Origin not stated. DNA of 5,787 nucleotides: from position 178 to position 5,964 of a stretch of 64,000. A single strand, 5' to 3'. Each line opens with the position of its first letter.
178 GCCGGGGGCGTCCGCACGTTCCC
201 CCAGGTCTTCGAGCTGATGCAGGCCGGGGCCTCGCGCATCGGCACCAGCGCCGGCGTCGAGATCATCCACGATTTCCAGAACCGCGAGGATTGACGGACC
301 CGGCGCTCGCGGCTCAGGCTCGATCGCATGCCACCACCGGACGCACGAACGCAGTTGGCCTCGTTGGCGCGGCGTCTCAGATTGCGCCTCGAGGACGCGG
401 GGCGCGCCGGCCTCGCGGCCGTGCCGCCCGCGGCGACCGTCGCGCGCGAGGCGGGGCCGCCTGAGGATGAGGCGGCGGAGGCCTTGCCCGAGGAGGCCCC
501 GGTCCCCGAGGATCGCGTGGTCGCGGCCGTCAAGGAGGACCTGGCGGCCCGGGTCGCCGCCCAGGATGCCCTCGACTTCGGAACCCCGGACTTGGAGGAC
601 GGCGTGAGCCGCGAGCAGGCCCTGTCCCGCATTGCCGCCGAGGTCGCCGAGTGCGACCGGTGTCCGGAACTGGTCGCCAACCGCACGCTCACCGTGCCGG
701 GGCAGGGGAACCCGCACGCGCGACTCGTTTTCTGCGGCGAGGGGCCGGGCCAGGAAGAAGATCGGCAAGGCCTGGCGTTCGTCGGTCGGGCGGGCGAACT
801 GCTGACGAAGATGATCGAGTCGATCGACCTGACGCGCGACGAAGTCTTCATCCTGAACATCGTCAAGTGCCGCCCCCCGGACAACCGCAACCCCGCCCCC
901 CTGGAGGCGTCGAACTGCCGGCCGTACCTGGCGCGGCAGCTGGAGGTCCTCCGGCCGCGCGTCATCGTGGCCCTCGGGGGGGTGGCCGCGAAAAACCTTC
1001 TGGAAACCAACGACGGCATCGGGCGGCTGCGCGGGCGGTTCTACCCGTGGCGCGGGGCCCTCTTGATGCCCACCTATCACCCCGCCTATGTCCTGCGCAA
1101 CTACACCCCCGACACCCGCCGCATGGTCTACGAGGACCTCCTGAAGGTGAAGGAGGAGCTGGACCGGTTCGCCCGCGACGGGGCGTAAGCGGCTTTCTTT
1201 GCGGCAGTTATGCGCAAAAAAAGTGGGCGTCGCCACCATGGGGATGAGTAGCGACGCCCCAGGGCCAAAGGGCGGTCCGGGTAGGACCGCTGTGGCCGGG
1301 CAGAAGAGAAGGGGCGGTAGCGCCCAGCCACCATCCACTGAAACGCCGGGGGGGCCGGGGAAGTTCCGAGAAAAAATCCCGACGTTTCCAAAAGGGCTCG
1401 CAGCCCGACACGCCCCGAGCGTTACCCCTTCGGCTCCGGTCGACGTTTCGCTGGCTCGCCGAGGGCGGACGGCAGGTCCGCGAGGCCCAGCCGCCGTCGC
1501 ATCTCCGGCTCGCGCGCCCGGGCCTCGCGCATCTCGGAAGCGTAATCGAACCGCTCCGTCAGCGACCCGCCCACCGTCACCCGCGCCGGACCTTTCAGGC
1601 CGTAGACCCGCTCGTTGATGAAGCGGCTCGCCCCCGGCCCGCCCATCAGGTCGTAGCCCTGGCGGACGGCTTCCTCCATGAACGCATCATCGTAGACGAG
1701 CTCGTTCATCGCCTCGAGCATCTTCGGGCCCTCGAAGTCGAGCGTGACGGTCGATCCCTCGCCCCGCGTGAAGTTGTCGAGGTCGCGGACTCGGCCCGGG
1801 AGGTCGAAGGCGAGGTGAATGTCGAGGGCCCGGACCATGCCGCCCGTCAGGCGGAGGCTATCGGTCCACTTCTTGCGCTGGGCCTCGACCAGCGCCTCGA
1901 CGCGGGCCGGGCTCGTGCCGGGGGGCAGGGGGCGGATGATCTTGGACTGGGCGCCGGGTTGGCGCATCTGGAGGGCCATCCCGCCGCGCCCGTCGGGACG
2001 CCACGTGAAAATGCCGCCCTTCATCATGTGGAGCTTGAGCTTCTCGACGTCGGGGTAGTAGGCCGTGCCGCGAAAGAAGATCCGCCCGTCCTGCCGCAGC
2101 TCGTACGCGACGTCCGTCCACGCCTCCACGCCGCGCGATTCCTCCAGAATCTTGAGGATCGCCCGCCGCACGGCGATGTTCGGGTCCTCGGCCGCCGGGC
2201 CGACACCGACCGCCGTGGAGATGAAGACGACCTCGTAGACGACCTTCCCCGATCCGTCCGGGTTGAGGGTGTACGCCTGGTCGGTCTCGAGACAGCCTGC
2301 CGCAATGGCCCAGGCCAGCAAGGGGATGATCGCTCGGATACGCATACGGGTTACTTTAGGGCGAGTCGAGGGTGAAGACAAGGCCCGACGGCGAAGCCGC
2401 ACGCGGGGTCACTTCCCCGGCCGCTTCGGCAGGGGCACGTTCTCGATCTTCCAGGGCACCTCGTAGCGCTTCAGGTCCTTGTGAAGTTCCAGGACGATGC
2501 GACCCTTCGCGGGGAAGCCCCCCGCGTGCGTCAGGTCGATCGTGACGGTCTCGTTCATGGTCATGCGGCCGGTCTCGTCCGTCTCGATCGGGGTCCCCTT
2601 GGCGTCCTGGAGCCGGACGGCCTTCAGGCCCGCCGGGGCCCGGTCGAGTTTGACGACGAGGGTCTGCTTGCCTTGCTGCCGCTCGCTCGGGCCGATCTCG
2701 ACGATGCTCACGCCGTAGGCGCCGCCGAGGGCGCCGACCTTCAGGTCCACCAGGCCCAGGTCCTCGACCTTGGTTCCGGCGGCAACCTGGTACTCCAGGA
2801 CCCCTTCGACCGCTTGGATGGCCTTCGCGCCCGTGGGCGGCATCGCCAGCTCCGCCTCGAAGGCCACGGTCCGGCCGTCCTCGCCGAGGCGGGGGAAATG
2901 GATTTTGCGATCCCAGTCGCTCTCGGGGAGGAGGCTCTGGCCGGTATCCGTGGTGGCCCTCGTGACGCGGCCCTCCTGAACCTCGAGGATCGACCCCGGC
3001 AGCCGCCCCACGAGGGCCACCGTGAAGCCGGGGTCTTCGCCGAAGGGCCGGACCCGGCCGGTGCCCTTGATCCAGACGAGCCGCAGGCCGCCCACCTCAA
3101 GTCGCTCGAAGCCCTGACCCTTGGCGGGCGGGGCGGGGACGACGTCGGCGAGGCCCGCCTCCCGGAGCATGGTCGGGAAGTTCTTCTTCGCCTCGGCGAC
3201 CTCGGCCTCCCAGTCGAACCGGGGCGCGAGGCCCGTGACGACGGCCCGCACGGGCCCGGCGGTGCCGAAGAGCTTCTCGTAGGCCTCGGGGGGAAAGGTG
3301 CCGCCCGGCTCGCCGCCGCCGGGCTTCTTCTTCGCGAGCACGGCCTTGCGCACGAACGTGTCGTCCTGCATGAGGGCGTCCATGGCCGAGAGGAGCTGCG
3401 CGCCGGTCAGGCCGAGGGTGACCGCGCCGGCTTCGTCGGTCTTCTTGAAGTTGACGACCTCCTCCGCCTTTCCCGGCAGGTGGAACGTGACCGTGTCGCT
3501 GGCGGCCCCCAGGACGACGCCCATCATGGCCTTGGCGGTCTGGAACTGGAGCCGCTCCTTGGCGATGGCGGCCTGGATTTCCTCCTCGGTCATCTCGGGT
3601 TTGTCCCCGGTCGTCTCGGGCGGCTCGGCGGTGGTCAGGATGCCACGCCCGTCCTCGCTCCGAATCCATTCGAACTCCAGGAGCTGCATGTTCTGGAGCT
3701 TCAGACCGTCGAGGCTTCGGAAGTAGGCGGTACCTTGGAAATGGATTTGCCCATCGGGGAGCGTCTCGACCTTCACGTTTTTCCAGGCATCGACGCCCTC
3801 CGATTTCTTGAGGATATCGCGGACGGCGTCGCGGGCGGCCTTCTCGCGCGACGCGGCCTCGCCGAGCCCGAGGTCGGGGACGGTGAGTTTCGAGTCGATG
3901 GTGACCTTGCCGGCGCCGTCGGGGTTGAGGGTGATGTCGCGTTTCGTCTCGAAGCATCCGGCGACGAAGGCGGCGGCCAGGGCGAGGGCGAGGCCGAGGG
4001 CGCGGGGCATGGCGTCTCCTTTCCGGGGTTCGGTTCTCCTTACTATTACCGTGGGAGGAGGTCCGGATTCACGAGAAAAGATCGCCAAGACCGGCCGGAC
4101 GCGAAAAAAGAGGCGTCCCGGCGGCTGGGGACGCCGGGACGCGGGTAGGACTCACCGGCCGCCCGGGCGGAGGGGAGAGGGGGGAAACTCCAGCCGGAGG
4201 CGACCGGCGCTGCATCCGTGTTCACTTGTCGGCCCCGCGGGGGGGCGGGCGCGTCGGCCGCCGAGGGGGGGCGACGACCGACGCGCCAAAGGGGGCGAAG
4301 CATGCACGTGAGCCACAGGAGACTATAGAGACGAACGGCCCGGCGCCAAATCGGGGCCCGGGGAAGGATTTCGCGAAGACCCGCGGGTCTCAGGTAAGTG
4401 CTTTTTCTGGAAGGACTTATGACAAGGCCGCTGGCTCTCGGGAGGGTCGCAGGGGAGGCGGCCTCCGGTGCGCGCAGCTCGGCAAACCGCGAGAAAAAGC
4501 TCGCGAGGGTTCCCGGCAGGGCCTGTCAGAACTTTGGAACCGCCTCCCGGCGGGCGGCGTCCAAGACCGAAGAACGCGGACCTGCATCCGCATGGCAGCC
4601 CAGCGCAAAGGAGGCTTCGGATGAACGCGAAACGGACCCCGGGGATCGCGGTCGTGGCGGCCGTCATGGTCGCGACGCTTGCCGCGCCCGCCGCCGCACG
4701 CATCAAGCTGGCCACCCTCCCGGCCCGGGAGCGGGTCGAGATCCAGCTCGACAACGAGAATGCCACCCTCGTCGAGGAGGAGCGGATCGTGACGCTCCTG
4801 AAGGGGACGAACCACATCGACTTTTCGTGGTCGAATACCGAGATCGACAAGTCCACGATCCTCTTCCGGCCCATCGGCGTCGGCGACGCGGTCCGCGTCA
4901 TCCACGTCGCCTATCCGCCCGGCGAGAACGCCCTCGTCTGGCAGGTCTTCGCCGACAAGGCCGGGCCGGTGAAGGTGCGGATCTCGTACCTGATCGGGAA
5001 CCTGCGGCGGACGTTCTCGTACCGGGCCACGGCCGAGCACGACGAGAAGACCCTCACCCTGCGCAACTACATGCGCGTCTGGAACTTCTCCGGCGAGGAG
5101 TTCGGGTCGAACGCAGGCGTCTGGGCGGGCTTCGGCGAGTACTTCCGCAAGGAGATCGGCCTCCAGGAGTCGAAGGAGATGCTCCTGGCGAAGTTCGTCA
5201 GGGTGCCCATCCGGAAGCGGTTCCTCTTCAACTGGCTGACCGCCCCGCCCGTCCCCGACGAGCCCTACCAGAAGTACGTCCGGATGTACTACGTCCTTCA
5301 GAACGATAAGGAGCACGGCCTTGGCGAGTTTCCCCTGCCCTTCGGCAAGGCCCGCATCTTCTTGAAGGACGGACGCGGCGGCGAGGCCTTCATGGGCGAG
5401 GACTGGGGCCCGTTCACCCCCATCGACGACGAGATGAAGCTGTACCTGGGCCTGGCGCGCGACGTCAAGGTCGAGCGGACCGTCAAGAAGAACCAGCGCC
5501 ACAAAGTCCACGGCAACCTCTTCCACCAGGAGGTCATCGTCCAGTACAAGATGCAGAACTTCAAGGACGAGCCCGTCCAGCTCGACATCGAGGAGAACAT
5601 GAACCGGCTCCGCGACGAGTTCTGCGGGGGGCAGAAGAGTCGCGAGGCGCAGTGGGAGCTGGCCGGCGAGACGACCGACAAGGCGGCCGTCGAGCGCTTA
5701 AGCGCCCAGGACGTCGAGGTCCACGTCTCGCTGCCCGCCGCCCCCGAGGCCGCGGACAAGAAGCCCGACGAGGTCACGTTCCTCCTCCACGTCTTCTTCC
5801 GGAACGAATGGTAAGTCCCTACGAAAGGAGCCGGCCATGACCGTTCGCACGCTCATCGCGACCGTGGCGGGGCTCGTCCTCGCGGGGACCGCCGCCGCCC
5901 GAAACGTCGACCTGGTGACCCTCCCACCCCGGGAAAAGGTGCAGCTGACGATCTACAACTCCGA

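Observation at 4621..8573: Three tandem paralogs of a secreted ~400-450-aa protein; paralogs 2 and 3 carry gene-conversion-like identical blocks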

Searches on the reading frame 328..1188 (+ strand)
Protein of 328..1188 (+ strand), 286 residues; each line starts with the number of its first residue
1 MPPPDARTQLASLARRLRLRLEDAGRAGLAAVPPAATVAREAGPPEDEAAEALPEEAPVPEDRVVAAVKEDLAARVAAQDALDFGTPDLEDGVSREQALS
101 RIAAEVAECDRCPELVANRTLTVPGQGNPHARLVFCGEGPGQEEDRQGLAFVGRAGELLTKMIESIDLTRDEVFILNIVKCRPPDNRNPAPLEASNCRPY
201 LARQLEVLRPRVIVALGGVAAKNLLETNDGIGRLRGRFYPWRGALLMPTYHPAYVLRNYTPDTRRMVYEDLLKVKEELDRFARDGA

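Call 73: search_protein_families(library=pfam, proteins=[window:328-1188:+], max_evalue=0.01)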
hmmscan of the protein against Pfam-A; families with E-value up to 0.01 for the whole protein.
window:328-1188:+ (286 aa): 1 family
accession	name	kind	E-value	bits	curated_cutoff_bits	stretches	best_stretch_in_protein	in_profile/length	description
PF03167.25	UDG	-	4.9e-39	134.1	24.3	1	124-271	1-140/141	Uracil DNA glycosylase superfamily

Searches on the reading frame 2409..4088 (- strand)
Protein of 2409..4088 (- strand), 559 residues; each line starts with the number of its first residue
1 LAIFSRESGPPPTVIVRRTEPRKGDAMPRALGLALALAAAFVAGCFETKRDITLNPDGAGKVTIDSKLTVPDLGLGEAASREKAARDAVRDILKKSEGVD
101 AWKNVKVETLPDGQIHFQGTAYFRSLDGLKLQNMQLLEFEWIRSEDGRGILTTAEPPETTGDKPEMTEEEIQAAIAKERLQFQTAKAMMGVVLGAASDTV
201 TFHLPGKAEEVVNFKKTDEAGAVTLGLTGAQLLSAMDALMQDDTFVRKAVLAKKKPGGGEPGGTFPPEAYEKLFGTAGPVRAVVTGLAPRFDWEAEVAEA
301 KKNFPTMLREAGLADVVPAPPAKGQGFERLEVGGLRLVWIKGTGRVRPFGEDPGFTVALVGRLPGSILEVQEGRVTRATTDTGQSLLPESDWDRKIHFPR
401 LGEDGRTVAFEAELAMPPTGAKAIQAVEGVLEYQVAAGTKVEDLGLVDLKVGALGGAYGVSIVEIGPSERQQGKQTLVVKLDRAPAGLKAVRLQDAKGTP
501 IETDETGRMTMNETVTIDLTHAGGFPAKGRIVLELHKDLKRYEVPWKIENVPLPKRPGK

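Call 3: search_protein_families(library=pfam, proteins=[window:2409-4088:-], max_evalue=0.1)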
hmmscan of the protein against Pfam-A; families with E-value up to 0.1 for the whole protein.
window:2409-4088:- (559 aa): 1 family
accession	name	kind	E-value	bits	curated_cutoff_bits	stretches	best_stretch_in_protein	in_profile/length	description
PF11741.13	AMIN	-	0.037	14.5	20.5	0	466-519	23-78/101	AMIN domain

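Call 8: search_protein_families(library=ncbifam, proteins=[window:2409-4088:-], max_evalue=0.1)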
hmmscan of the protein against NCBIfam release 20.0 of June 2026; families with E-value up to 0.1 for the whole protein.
window:2409-4088:- (559 aa): 0 families

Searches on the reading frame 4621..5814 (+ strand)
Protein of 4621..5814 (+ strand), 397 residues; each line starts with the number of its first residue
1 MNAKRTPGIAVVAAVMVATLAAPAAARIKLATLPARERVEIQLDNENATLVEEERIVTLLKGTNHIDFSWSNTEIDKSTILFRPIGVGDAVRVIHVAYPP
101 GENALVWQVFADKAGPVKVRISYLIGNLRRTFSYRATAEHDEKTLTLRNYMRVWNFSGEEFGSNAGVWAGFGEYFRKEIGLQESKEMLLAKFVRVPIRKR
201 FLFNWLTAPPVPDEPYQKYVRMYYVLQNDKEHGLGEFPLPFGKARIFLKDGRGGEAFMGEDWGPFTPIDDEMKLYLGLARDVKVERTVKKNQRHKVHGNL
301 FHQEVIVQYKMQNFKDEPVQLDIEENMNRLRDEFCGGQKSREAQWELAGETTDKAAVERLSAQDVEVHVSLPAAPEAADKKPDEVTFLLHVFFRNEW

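Call 3: search_protein_families(library=pfam, proteins=[window:4621-5814:+], max_evalue=0.1)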
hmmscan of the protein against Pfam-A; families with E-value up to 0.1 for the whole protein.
window:4621-5814:+ (397 aa): 1 family
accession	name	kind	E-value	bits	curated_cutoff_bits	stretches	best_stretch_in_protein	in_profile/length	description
PF13598.12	DUF4139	-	0.00021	21.5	31.8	0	235-333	100-159/205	Domain of unknown function (DUF4139)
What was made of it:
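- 4621..5814 (+): g1, the A-type gene: a 397-aa exported all-beta protein. It is single-copy and has no central linker. Pfam DUF4139 gives only 21.5 bits (call 3).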

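Call 8: search_protein_families(library=ncbifam, proteins=[window:4621-5814:+], max_evalue=0.1)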
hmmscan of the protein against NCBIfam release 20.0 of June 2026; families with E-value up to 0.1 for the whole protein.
window:4621-5814:+ (397 aa): 1 family
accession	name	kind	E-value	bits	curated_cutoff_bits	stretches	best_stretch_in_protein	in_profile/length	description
TIGR02231.1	TIGR02231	subfamily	2.9e-06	26.3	112.6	1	237-332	378-470/524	mucoidy inhibitor MuiA family protein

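Call 41: find_homologous_proteins(query=window:4621-5814:+, max_evalue=0.001)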
Query window:4621-5814:+ (397 aa): 1855 proteins with E <= 0.001 among 8000 candidates; the best 120 are listed.
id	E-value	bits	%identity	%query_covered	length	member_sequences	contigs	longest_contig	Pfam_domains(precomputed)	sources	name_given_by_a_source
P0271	5.3e-269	910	100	100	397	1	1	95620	-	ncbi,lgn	-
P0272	2.1e-211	720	81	93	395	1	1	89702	-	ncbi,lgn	-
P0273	5.1e-210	715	81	94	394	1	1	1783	-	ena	-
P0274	8.8e-210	715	81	94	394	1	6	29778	-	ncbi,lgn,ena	ncbi:MAG: hypothetical protein WBD75_10945 [Phycisphaerae bacterium]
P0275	1.2e-209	714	80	100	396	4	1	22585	-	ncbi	-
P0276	1.9e-209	714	80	93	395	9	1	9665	-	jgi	-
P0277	2.6e-209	713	81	94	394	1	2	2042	-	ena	-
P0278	3.4e-209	713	80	94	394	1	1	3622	-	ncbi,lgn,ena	-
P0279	5.3e-209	712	80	94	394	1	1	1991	-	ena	-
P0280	6.7e-209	712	81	94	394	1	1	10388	-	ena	-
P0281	6.8e-209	712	81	94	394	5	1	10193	-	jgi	-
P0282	8.5e-209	711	81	94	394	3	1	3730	-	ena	-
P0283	1.0e-208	711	80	94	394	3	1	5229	-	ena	-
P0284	1.2e-208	711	78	99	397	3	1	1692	-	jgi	-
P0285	2.2e-208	710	80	94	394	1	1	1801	-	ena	-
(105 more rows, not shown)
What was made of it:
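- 4621..5814 (+): Orthologs are 65-81% identical and 385-419 aa long (call 41).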

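Call 59: predict_structure(alignment_id=A3)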
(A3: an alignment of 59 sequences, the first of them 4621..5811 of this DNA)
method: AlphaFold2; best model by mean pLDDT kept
length: 397 residues; sequences in the alignment: 59
mean_pLDDT: 90.6   pTM: 0.75
mean pLDDT of the five models: 90.6, 88.7, 87.1, 83.6, 79.6
residues with pLDDT >= 90: 293; 70-90: 83; 50-70: 19; < 50: 2
segments of 3 or more residues with pLDDT < 50: none
pLDDT, mean of each block of 10 residues (from residue 1): 59 79 65 73 85 92 92 90 92 93 93 93 92 96 96 89 83 78 87 96 96 95 96 93 96 94 93 95 97 94 97 97 97 89 94 96 96 95 97 93
secondary structure, 60 per line:
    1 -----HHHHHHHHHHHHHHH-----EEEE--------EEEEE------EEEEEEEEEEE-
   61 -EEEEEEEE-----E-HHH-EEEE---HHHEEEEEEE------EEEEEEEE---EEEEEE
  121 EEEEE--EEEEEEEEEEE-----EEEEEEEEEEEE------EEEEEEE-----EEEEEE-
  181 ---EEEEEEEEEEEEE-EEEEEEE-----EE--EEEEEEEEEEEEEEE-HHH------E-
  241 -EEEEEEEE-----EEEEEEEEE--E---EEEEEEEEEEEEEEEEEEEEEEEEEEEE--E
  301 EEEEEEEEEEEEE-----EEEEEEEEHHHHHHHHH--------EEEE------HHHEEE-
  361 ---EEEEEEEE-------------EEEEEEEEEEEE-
elements in order: H6-20 E26-29 E38-42 E49-59 E62-69 E81-84 E91-97 E104-111 E115-125 E128-138 E144-155 E162-168 E174-179 E184-196 E198-204 E214-228 E242-249 E255-263 E270-297 E300-313 E319-326 H327-335 E344-347 E357-359 E364-371 E385-396
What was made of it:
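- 4621..5814 (+): The AF2 model has pLDDT 90.6 and pTM 0.75 (call 59).
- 4621..4698 (+): Predicted Sec signal peptide of g1 (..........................|R). AF2 gives a helix at residues 6-20 with low pLDDT (call 59).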

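Call 66: fold_search(model_id=the predicted structure, library=pdb)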
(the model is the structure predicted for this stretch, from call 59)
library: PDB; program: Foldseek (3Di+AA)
matches with E <= 10: 448; with E <= 0.001: 2
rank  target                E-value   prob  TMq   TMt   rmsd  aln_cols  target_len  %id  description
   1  6s7o_E                1.9e-04  0.84  0.16  0.13  21.2       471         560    8  Cryo-EM structure of human oligosaccharyltransferase complex OST-A (released 2019-12-18)
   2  6s7t_E                6.0e-04  0.72  0.16  0.15  22.2       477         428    8  Cryo-EM structure of human oligosaccharyltransferase complex OST-B (released 2019-12-18)
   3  8agb_E                2.2e-03  0.66  0.18  0.17  20.7       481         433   10  Structure of yeast oligosaccharylransferase complex with lipid-linked oligosaccharide bound (released 2022-12-07)
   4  6c26_1                2.4e-03  0.60  0.17  0.16  21.2       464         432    8  The Cryo-EM structure of a eukaryotic oligosaccharyl transferase complex (released 2018-01-31)
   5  7oci_A                7.1e-03  0.51  0.19  0.17  21.3       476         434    9  Cryo-EM structure of yeast Ost6p containing oligosaccharyltransferase complex (released 2022-02-16)
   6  5ab0_C                1.1e-02  0.85  0.17  0.09  22.3       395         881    6  Crystal structure of aminopeptidase ERAP2 with ligand (released 2015-09-30)
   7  5mj6_A                1.3e-02  0.82  0.18  0.10  21.2       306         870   10  Ligand-induced conformational change of Insulin-regulated aminopeptidase: insights on catalytic mechanism and active s (released 2017-04-05)
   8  6ydx_A                2.2e-02  0.85  0.20  0.11  19.7       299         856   11  Insulin-regulated aminopeptidase complexed with a macrocyclic peptidic inhibitor (released 2020-07-22)
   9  6ydx_B                2.2e-02  0.82  0.20  0.11  20.9       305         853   11  Insulin-regulated aminopeptidase complexed with a macrocyclic peptidic inhibitor (released 2020-07-22)
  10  5k1v_A                2.3e-02  0.77  0.17  0.08  22.5       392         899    7  Crystal structure of Endoplasmic Reticulum aminopeptidase 2 (ERAP2) in complex with a diaminobenzoic acid derivative l (released 2017-03-29)
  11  2yd0_A                2.8e-02  0.77  0.17  0.09  22.6       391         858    7  Crystal structure of the soluble domain of human endoplasmic reticulum aminopeptidase 1 ERAP1 (released 2011-04-13)
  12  5ab2_B                2.9e-02  0.63  0.17  0.08  21.7       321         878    8  Crystal structure of aminopeptidase ERAP2 with ligand (released 2015-09-30)
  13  3mdj_B                3.3e-02  0.63  0.16  0.09  22.5       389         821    8  ER Aminopeptidase, ERAP1, Bound to the Zinc Aminopeptidase Inhibitor, Bestatin (released 2011-03-30)
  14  5ab0_A                3.5e-02  0.57  0.16  0.08  22.7       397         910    7  Crystal structure of aminopeptidase ERAP2 with ligand (released 2015-09-30)
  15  4pj6_B                3.7e-02  0.69  0.18  0.10  20.2       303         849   12  Crystal Structure of Human Insulin Regulated Aminopeptidase with Lysine in Active Site (released 2014-12-03)
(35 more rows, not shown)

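Call 79: search_protein_families(library=padloc, proteins=[window:4621-5814:+], max_evalue=0.01)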
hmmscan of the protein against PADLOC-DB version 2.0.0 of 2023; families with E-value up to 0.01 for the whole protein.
window:4621-5814:+ (397 aa): 0 families
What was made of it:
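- Tried and rejected: PADLOC defence models gave no hit (call 79).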

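Call 83: find_related_loci(query=A3, collection=metagenome_contigs, flank=10000)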
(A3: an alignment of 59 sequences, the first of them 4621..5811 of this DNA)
Query A3 (397 aa) in metagenome_contigs; peptide patterns used: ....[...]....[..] (x = any residue, [..] = any of these).
600 stretches matched a pattern (row limit reached: there are more); 585 encode a relative of the query (tblastn E <= 1e-3); the best 80 are kept; 80 distinct loci.
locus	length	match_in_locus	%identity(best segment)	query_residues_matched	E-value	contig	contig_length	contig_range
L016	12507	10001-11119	80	24-397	0e+0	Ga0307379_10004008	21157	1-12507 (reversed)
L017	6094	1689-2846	78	11-397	0e+0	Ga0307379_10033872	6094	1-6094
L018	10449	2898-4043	75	14-397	0e+0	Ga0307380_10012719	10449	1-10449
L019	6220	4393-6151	71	1-397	0e+0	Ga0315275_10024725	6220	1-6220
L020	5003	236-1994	71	1-397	0e+0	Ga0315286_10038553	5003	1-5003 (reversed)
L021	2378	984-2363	77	27-397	0e+0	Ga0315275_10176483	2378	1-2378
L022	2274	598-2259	72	1-397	0e+0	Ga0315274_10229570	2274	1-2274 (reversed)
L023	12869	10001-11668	71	6-397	0e+0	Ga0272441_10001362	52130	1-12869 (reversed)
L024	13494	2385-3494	73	26-397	0e+0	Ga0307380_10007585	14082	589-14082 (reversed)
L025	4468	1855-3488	72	25-397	0e+0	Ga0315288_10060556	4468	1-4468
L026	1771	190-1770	69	1-397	0e+0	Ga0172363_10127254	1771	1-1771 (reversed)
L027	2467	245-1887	71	10-397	0e+0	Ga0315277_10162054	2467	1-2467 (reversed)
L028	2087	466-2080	60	1-397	1e-170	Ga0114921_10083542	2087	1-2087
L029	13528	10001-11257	58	1-397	5e-153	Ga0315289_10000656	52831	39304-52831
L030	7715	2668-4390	57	9-397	6e-153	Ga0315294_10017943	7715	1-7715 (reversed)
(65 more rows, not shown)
